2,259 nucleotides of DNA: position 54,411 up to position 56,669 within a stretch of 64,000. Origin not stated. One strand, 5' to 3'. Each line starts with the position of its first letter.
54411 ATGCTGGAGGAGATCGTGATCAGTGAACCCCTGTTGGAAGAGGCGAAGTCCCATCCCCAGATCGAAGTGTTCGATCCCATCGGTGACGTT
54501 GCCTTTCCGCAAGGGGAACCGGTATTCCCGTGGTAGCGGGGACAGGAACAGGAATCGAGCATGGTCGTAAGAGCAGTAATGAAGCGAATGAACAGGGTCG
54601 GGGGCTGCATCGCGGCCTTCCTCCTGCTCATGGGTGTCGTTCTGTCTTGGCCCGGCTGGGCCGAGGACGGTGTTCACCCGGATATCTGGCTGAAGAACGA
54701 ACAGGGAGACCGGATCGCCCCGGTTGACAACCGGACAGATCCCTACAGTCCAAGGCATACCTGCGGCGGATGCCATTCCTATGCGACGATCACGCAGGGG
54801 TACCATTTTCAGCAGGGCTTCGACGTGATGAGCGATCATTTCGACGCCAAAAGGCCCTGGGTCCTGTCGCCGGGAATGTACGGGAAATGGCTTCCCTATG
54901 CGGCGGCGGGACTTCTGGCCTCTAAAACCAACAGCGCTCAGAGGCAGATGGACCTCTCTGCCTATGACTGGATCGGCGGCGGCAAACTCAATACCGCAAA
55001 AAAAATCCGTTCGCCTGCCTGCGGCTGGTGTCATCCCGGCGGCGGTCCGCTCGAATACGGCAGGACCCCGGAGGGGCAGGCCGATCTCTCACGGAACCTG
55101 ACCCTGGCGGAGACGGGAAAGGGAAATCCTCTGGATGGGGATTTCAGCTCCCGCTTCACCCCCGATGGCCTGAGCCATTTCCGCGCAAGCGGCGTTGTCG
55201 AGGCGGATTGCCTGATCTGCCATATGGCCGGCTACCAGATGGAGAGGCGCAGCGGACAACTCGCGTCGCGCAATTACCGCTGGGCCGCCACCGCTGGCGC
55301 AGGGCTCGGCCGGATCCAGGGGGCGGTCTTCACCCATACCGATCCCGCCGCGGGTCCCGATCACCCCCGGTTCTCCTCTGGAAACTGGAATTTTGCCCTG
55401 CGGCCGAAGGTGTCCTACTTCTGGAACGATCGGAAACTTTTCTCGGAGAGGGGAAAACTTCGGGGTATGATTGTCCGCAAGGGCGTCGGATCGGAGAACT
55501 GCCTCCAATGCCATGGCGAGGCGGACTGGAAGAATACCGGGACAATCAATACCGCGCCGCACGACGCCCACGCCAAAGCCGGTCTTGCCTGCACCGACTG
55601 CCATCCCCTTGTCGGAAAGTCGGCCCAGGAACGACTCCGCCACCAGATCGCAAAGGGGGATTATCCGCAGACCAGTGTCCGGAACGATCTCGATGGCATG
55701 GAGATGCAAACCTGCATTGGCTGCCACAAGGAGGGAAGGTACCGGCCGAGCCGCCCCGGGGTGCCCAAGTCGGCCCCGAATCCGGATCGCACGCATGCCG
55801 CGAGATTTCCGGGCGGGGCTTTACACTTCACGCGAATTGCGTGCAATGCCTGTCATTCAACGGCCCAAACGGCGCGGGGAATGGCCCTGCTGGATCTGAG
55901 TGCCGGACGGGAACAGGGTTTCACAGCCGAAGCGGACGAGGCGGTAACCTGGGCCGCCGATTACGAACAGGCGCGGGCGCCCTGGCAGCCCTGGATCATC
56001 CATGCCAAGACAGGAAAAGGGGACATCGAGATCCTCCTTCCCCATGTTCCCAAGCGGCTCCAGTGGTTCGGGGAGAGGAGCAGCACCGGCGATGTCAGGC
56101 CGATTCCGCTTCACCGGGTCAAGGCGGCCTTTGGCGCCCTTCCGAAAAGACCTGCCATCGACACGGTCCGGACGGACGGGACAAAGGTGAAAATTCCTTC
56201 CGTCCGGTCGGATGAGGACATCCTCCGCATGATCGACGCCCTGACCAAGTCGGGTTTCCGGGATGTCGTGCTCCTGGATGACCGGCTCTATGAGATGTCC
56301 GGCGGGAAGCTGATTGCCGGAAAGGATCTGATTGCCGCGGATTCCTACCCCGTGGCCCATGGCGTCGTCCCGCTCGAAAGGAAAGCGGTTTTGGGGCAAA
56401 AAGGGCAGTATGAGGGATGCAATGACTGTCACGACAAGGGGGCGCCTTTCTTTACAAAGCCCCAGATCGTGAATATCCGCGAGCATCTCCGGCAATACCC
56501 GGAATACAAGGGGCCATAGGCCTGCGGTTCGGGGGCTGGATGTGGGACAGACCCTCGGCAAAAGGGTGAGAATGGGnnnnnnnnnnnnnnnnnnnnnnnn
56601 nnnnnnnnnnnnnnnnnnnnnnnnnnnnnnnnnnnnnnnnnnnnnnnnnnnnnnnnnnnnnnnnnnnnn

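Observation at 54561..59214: Three-gene respiratory module: octaheme cytochrome c, Cys-less double rhodanese, and a CbcL-like nine-heme/cytochrome b fusion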

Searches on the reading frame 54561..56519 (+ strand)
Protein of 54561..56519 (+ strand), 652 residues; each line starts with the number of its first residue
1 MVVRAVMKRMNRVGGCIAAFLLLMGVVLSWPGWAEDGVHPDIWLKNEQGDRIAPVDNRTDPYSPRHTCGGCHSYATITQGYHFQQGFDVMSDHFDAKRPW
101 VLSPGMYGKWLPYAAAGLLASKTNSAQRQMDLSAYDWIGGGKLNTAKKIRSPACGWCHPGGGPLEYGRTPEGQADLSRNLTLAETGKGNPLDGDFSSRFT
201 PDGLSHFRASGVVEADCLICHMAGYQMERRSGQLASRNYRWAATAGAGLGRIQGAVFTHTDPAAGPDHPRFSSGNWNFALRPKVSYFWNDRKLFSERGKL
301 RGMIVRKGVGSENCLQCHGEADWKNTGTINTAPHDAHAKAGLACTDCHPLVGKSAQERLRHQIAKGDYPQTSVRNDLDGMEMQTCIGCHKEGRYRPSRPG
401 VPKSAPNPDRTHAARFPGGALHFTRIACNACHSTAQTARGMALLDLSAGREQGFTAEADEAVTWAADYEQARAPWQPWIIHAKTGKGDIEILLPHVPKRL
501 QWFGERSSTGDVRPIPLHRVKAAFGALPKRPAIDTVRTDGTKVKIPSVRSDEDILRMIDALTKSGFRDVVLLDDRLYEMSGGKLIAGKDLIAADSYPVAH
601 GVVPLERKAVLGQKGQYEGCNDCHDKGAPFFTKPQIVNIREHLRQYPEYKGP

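Call 4: search_protein_families(library=pfam, proteins=[window:54561-56519:+], max_evalue=1)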
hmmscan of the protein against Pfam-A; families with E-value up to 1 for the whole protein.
window:54561-56519:+ (652 aa): 12 families
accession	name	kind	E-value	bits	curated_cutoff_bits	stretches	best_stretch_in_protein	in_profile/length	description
PF14537.11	Cytochrom_c3_2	-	3.4e-10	40.7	25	2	309-349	24-65/79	Cytochrome c3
PF14522.11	Cytochrome_C7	-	1.8e-09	37.7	24.8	1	332-433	3-67/67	Cytochrome c7 and related cytochrome c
PF22113.1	Mtrc-MtrF_II-IV_dom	-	1.7e-08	34.6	30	1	311-393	81-167/176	Outer membrane cytochrome MtrC/MtrF-like, domains II/IV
PF13435.11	Cytochrome_C554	-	0.00047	21.5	20.8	1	310-348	47-83/84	Cytochrome c554 and c-prime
PF02085.21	Cytochrom_CIII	-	0.0036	18.1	22.9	1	332-393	23-86/101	Class III cytochrome C family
PF11845.13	Tll0287-like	-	0.0039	18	24.1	0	309-333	98-123/144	Tll0287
PF02335.20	Cytochrom_C552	-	0.0083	15.6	24.1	1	336-391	239-284/438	Cytochrome c552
PF09699.15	Paired_CXXCH_1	-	0.037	14.2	20.6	0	611-626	24-38/41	Doubled CXXCH motif (Paired_CXXCH_1)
PF14599.11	zinc_ribbon_6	-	0.26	11.7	27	0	620-627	32-39/59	Zinc-ribbon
PF03264.19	Cytochrom_NNT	-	0.38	10.9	24.1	1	309-351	123-167/174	NapC/NirT cytochrome c family, N-terminal region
PF22678.1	Cytochrom_c_NrfB-like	-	0.58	11.1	27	1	311-354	33-71/89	Cytochrome c-type protein NrfB-like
PF04438.22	zf-HIT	-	0.99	9.7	24.7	0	383-395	3-15/30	HIT zinc finger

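Call 5: search_protein_families(library=ncbifam, proteins=[window:54561-56519:+], max_evalue=1)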
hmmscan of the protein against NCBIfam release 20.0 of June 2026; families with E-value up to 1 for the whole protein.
window:54561-56519:+ (652 aa): 11 families
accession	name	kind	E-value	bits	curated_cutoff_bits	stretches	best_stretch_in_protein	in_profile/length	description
NF008659.0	PRK11659.1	equivalog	0.0002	21.1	184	1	312-393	47-121/188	cytochrome c nitrite reductase pentaheme subunit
NF041028.1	decahem_GSU2203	exception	0.0006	19.1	325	1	311-395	101-161/317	GSU2203 family decaheme c-type cytochrome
TIGR03507.1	decahem_SO1788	subfamily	0.00071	18.1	209.3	1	305-437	483-588/672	OmcA/MtrC family decaheme c-type cytochrome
TIGR03153.1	cytochr_NrfH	equivalog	0.0011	19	134.2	1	311-351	102-136/138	cytochrome c nitrite reductase small subunit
NF041781.1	mnquin_red_QrcA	equivalog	0.0015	18.1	180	1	334-392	112-161/174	menaquinone reductase multiheme cytochrome c subunit QrcA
TIGR04257.1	nanowire_3heme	domain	0.017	15.3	40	0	333-368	16-53/75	c(7)-type cytochrome triheme domain-containing protein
NF045614.1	efflu_CzcI_Cupr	equivalog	0.025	15.2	100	0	211-238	66-93/124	cation efflux protein, CzcI family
TIGR03146.1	cyt_nit_nrfB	equivalog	0.13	12.5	166.6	1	312-393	12-95/145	cytochrome c nitrite reductase pentaheme subunit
NF008339.0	PRK11125.1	equivalog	0.38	9.3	595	1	335-392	280-328/487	ammonia-forming cytochrome c nitrite reductase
TIGR03508.1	decahem_SO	subfamily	0.4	10.1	192.2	1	310-436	1-128/258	DmsE family decaheme c-type cytochrome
TIGR01905.1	paired_CXXCH_1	subfamily_domain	0.86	9.6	25.2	0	372-392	19-39/41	doubled CXXCH domain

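Call 6: search_solved_structures(query=window:54561-56519:+, max_evalue=1, show_alignments=2)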
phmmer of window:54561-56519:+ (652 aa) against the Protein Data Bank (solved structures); distinct sequences matched with E-value up to 1: 0.

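Call 9: find_homologous_proteins(query=window:54561-56519:+, max_evalue=0.00001)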
Query window:54561-56519:+ (652 aa): 396 proteins with E <= 0.00001 among 8000 candidates; the best 120 are listed.
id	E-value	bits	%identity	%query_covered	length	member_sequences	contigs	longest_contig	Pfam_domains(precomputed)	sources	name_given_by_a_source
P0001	0.0e+0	1563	100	100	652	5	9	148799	PF14537.12,PF14522.12,PF22113.2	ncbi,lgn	-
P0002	0.0e+0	1283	82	99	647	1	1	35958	PF14537.12,PF14522.12,PF22113.2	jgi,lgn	jgi:hypothetical protein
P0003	0.0e+0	1258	80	99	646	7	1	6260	PF14537.12,PF14522.12,PF22113.2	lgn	-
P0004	0.0e+0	1176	76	99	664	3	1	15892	PF14537.12,PF14522.12,PF22113.2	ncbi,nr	ncbi:MAG: hypothetical protein NT047_10195 [Deltaproteobacteria bacterium]|nr:hypothetical protein [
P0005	0.0e+0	1149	74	99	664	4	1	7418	PF14537.12,PF13435.12,PF14522.12,PF22113.2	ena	-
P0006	0.0e+0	1119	73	99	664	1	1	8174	PF14537.12,PF13435.12,PF14522.12,PF22113.2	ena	-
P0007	0.0e+0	1084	70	99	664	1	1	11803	PF09699.16,PF14537.12,PF13435.12,PF14522.12,PF22113.2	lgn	-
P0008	0.0e+0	1076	70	99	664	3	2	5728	PF14537.12,PF14522.12,PF22113.2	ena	-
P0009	0.0e+0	1066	71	98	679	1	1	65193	PF14537.12,PF14522.12,PF22113.2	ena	-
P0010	0.0e+0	1022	68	97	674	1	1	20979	PF09699.16,PF14537.12,PF13435.12,PF14522.12,PF22113.2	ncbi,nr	ncbi:MAG: cytochrome c3 family protein [Deltaproteobacteria bacterium]|nr:cytochrome c3 family prote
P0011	0.0e+0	1015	67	99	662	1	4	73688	PF14537.12,PF13435.12,PF14522.12,PF22113.2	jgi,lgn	jgi:hypothetical protein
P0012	4.3e-293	992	66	99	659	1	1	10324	PF14537.12,PF14522.12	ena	-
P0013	4.4e-293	992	66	98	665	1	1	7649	PF14537.12,PF14522.12,PF22113.2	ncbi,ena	-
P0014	5.6e-290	982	65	95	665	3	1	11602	PF14537.12,PF14522.12,PF22113.2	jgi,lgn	jgi:hypothetical protein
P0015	1.7e-285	967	64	97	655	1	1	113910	PF14537.12,PF13435.12,PF14522.12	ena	-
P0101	2.2e-213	729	52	99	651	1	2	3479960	PF14537.12,PF13435.12,PF14522.12,PF22113.2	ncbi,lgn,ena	-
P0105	2.0e-210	719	51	97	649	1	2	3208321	PF14537.12,PF13435.12,PF14522.12,PF22113.2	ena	-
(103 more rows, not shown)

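Call 10: find_encoding_contigs(protein=P0001, flank=10000, max_places=3)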
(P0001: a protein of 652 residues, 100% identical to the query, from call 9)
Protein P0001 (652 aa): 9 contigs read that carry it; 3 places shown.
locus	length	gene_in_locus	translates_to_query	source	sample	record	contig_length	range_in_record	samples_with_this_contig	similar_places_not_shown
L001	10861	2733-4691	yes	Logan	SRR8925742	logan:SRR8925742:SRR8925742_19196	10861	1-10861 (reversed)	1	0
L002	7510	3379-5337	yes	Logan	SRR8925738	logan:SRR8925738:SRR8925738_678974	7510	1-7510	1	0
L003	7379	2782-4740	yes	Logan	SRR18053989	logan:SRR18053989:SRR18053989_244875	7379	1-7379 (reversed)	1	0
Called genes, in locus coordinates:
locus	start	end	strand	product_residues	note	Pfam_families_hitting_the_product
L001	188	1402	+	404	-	PF00083:Sugar_tr, PF05977:MFS_3, PF07690:MFS_1, PF12832:MFS_1_like, PF07690:MFS_1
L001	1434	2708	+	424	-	-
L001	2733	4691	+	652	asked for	PF14522:Cytochrome_C7 (faint), PF14537:Cytochrom_c3_2 (faint), PF22113:Mtrc-MtrF_II-IV_dom (faint)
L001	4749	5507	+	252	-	PF00581:Rhodanese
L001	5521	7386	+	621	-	PF14522:Cytochrome_C7 (faint), PF14537:Cytochrom_c3_2 (faint)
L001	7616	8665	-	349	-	PF01594:AI-2E_transport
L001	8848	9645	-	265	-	PF00702:Hydrolase, PF13344:Hydrolase_6, PF13419:HAD_2 (weak), PF13242:Hydrolase_like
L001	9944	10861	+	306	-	?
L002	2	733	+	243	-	?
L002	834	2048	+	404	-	PF00083:Sugar_tr, PF05977:MFS_3, PF07690:MFS_1, PF12832:MFS_1_like, PF07690:MFS_1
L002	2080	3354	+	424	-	-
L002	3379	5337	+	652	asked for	PF14522:Cytochrome_C7 (faint), PF14537:Cytochrom_c3_2 (faint), PF22113:Mtrc-MtrF_II-IV_dom (faint)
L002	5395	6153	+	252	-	PF00581:Rhodanese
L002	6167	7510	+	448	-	?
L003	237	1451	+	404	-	PF00083:Sugar_tr, PF05977:MFS_3, PF07690:MFS_1, PF12832:MFS_1_like, PF07690:MFS_1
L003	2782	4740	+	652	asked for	PF14522:Cytochrome_C7 (faint), PF14537:Cytochrom_c3_2 (faint), PF22113:Mtrc-MtrF_II-IV_dom (faint)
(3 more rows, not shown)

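Call 11: find_encoding_contigs(protein=P0105, flank=10000, max_places=2)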
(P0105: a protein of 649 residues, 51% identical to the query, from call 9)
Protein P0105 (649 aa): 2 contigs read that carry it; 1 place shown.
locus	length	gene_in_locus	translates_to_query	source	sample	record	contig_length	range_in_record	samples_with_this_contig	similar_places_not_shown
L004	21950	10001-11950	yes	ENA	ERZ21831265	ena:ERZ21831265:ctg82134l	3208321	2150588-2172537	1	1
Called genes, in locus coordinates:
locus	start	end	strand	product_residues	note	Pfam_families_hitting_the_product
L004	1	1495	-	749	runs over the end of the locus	PF13491:FtsK_4TM, PF01935:DUF87 (faint), PF17854:FtsK_alpha, PF01580:FtsK_SpoIIIE, PF09397:FtsK_gamma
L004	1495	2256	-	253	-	PF01553:Acyltransferase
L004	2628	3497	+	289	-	PF02653:BPD_transp_2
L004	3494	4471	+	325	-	PF02653:BPD_transp_2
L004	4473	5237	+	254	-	PF00005:ABC_tran, PF13304:AAA_21 (faint), PF12399:BCA_ABC_TP_C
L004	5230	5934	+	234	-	PF00005:ABC_tran, PF13304:AAA_21 (faint)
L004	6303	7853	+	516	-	PF00890:FAD_binding_2, PF01266:DAO, PF03486:HI0933_like, PF07992:Pyr_redox_2 (weak), PF12831:FAD_oxidored, PF13450:NAD_binding_8 (weak)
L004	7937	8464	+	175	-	PF14522:Cytochrome_C7 (faint), PF14537:Cytochrom_c3_2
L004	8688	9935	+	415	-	PF14522:Cytochrome_C7 (faint), PF22113:Mtrc-MtrF_II-IV_dom (faint), PF14537:Cytochrom_c3_2 (weak)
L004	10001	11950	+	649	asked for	PF13435:Cytochrome_C554 (faint), PF14522:Cytochrome_C7 (faint), PF14537:Cytochrom_c3_2 (faint), PF22113:Mtrc-MtrF_II-IV_dom (faint)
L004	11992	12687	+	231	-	PF00581:Rhodanese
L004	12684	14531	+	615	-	PF09699:Paired_CXXCH_1 (faint), PF22678:Cytochrom_c_NrfB-like (faint), PF02085:Cytochrom_CIII (faint), PF14537:Cytochrom_c3_2 (faint), PF14522:Cytochrome_C7 (weak), PF01292:Ni_hydr_CYTB (weak)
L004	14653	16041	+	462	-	PF05140:ResB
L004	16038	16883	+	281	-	PF01578:Cytochrom_C_asm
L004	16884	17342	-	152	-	PF08534:Redoxin, PF00578:AhpC-TSA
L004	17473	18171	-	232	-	PF00753:Lactamase_B (weak), PF16123:HAGH_C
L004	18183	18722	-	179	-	PF00857:Isochorismatase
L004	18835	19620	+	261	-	PF02634:FdhD-NarQ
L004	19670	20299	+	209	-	-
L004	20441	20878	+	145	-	-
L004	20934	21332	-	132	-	PF00903:Glyoxalase, PF13468:Glyoxalase_3, PF13669:Glyoxalase_4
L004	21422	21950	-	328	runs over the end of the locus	PF03308:MeaB, PF03029:ATP_bind_1 (faint)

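Call 12: find_encoding_contigs(protein=P0101, flank=10000, max_places=2)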
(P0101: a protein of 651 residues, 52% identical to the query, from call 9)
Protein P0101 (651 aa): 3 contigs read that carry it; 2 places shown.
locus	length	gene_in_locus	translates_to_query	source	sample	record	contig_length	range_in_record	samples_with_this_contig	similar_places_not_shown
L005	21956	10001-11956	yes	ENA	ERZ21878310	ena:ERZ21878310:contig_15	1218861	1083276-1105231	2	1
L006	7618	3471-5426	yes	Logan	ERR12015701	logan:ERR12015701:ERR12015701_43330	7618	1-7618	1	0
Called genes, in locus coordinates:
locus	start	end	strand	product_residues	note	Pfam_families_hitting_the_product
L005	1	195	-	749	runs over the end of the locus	PF13491:FtsK_4TM, PF17854:FtsK_alpha, PF01580:FtsK_SpoIIIE, PF09397:FtsK_gamma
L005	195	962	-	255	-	PF01553:Acyltransferase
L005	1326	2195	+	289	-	PF02653:BPD_transp_2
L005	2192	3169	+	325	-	PF02653:BPD_transp_2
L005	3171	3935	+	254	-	PF00005:ABC_tran, PF13304:AAA_21 (faint), PF12399:BCA_ABC_TP_C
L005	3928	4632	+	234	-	PF00005:ABC_tran, PF13304:AAA_21 (faint)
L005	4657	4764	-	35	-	-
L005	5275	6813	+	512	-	PF00890:FAD_binding_2, PF01266:DAO, PF03486:HI0933_like, PF07992:Pyr_redox_2 (weak), PF12831:FAD_oxidored, PF13450:NAD_binding_8 (weak)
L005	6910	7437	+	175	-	PF14522:Cytochrome_C7 (faint), PF14537:Cytochrom_c3_2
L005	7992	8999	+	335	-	PF14522:Cytochrome_C7 (faint), PF14537:Cytochrom_c3_2 (faint), PF22113:Mtrc-MtrF_II-IV_dom (faint)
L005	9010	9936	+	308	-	PF00581:Rhodanese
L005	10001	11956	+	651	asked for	PF13435:Cytochrome_C554 (faint), PF14522:Cytochrome_C7 (faint), PF14537:Cytochrom_c3_2 (faint), PF22113:Mtrc-MtrF_II-IV_dom (faint)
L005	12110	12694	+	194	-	PF00581:Rhodanese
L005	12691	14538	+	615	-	PF02085:Cytochrom_CIII (faint), PF22678:Cytochrom_c_NrfB-like (faint), PF09699:Paired_CXXCH_1 (faint), PF14537:Cytochrom_c3_2 (faint), PF14522:Cytochrome_C7 (weak), PF01292:Ni_hydr_CYTB (weak)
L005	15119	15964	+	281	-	PF05140:ResB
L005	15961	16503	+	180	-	PF05140:ResB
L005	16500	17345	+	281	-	PF01578:Cytochrom_C_asm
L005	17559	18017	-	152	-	PF08534:Redoxin, PF00578:AhpC-TSA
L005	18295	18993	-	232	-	PF00753:Lactamase_B (weak), PF16123:HAGH_C (weak)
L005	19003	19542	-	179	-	PF00857:Isochorismatase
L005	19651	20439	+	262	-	PF02634:FdhD-NarQ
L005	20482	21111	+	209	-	-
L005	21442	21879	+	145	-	-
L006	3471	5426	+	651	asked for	PF13435:Cytochrome_C554 (faint), PF14522:Cytochrome_C7 (faint), PF14537:Cytochrom_c3_2 (faint), PF22113:Mtrc-MtrF_II-IV_dom (faint)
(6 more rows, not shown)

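Call 24: find_related_loci(query=A1, collection=genome_contigs, flank=10000)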
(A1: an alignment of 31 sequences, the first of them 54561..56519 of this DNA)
Query A1 (652 aa) in genome_contigs; peptide patterns used: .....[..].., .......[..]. (x = any residue, [..] = any of these).
525 stretches matched a pattern; 498 encode a relative of the query (tblastn E <= 1e-3); the best 80 are kept; 80 distinct loci.
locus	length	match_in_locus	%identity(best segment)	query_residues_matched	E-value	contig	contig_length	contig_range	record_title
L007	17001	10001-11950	81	3-652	0e+0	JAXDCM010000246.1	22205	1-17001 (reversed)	MAG: Syntrophales bacterium isolate POMEDNA-B44 Raw1_k127_1405756, whole genome shotgun sequence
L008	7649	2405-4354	65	4-652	0e+0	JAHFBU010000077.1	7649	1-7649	MAG: Syntrophaceae bacterium isolate nzgw205 NODE_28187_length_7650_cov_2.507903, whole genome shotgun sequence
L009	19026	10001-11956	81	1-652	0e+0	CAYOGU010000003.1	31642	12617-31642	MAG TPA_asm: uncultured Syntrophus sp. isolate binchicken_co265_2 genome assembly, contig: NODE_2349_length_31642_cov_4.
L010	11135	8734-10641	56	17-652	0e+0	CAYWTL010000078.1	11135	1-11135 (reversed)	MAG TPA_asm: uncultured Syntrophaceae bacterium isolate SRP192927_co7_613 genome assembly, contig: NODE_11919_length_111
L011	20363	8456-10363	55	13-652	0e+0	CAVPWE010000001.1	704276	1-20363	MAG: uncultured delta proteobacterium isolate MFD00032.bin.1.44 genome assembly, contig: contig_19265, whole genome shot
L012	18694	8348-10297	55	10-652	0e+0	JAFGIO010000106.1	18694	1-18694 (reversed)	MAG: Deltaproteobacteria bacterium isolate Zod_Metabat.215 k87_2720995, whole genome shotgun sequence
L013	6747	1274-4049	56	37-652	0e+0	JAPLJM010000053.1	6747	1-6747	MAG: Deltaproteobacteria bacterium isolate LacPavin_0920_SED1_MAG_53_19 LacPavin_0920_SED1_scaffold_1333680, whole genom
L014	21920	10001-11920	54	16-652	0e+0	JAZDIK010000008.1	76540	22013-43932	MAG: Pseudomonadota bacterium isolate MEGAHIT-group-0.394 k141_2162982, whole genome shotgun sequence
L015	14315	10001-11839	56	39-652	0e+0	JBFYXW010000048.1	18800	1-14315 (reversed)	MAG: Syntrophaceae bacterium isolate PPR_0392 k121_4543136, whole genome shotgun sequence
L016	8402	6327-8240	52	2-652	0e+0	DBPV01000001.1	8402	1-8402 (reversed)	MAG TPA_asm: Syntrophaceae bacterium UBA1411 UBA1411_contig_26443, whole genome shotgun sequence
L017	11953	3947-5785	56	39-652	0e+0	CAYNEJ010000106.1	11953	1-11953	MAG TPA_asm: uncultured Syntrophaceae bacterium isolate SRP192927_co6_611 genome assembly, contig: NODE_13327_length_119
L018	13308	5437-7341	54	17-652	0e+0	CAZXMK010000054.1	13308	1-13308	MAG TPA_asm: uncultured Syntrophaceae bacterium isolate SRP278314_co2_182 genome assembly, contig: NODE_6264_length_1330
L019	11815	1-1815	54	43-652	0e+0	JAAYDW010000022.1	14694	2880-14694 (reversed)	MAG: Deltaproteobacteria bacterium isolate AS06rmzACSIP_589 71592_AS06, whole genome shotgun sequence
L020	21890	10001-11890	53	16-652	0e+0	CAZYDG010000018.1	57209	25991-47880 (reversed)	MAG TPA_asm: uncultured Syntrophaceae bacterium isolate SRP293105_co2_5 genome assembly, contig: k141_41367, whole genom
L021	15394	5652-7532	52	3-650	0e+0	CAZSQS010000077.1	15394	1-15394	MAG TPA_asm: uncultured Smithella sp. isolate SRP263991_co2_36 genome assembly, contig: NODE_5183_length_15394_cov_30.15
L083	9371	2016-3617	34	37-631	3e-71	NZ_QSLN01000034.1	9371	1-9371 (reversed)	Ammonifex thiophilus strain SR NODE_34_length_9371_cov_31.620402, whole genome shotgun sequence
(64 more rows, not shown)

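Call 28: search_protein_representatives(protein=window:54561-56519:+)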
Query: 652 residues. Proteins with E-value up to 0.001 (for the whole library): 680; up to 1e-10: 387; up to 1e-30: 64. The best 150 are listed.
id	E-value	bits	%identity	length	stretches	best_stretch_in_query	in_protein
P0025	2.1e-239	812.9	58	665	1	37-647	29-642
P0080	2.4e-220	749.9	46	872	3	26-585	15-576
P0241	6.7e-160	550.2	50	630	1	13-650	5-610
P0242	1.7e-155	535.7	49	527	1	164-647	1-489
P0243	4.5e-147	507.8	45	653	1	8-652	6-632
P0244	1.9e-142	492.5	56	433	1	25-408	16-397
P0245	1.4e-119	417.0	83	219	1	436-652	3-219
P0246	2.4e-114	399.6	43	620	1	22-650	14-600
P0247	1.2e-104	367.5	41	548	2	198-652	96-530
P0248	1.1e-95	337.9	48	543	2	245-479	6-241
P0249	1.5e-95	337.5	39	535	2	209-650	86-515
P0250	1.8e-94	334.0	66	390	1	37-250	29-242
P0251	1.5e-89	317.7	56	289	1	382-652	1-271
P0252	1.3e-86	308.0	58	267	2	44-174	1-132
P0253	2.9e-77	277.1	60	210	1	22-224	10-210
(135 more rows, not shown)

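Call 29: predict_structure(alignment_id=A1)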
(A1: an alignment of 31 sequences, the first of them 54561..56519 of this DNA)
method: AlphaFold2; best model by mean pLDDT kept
length: 652 residues; sequences in the alignment: 31
mean_pLDDT: 47.7   pTM: 0.38
mean pLDDT of the five models: 47.7, 47.1, 45.5, 45.0, 44.0
residues with pLDDT >= 90: 15; 70-90: 88; 50-70: 140; < 50: 409
segments of 3 or more residues with pLDDT < 50: 29-141, 150-166, 189-200, 210-250, 288-295, 297-390, 397-402, 411-437, 478-495, 592-652
pLDDT, mean of each block of 10 residues (from residue 1): 53 77 66 35 33 33 27 27 24 28 25 29 39 32 51 37 46 53 52 42 51 34 35 41 39 60 65 64 52 45 28 29 26 36 32 38 30 31 40 51 52 39 27 43 71 71 61 53 42 50 73 64 88 84 86 91 87 80 74 45 34 33 37 39 42 36
secondary structure, 60 per line:
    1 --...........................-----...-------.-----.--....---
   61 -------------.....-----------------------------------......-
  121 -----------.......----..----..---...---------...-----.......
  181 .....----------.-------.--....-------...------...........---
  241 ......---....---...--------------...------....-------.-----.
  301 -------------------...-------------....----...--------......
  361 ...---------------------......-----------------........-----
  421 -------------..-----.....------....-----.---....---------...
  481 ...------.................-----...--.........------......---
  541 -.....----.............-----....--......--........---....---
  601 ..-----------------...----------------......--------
elements in order (helices of 4 or more, strands of 3 or more residues): H3-29 H54-57 H74-78 H114-119 H132-138 E166-168 E174-179 H180-185 H207-210 H227-237 H241-246 E250-253 E257-259 E274-276 E283-286 H336-339 H355-363 H385-390 H408-415 E441-445 E452-455 H465-468 E478-483 E490-506 E512-514 H517-525 E532-537 E542-546 H551-563 E569-572 E575-580 E583-590 E594-597 H639-644
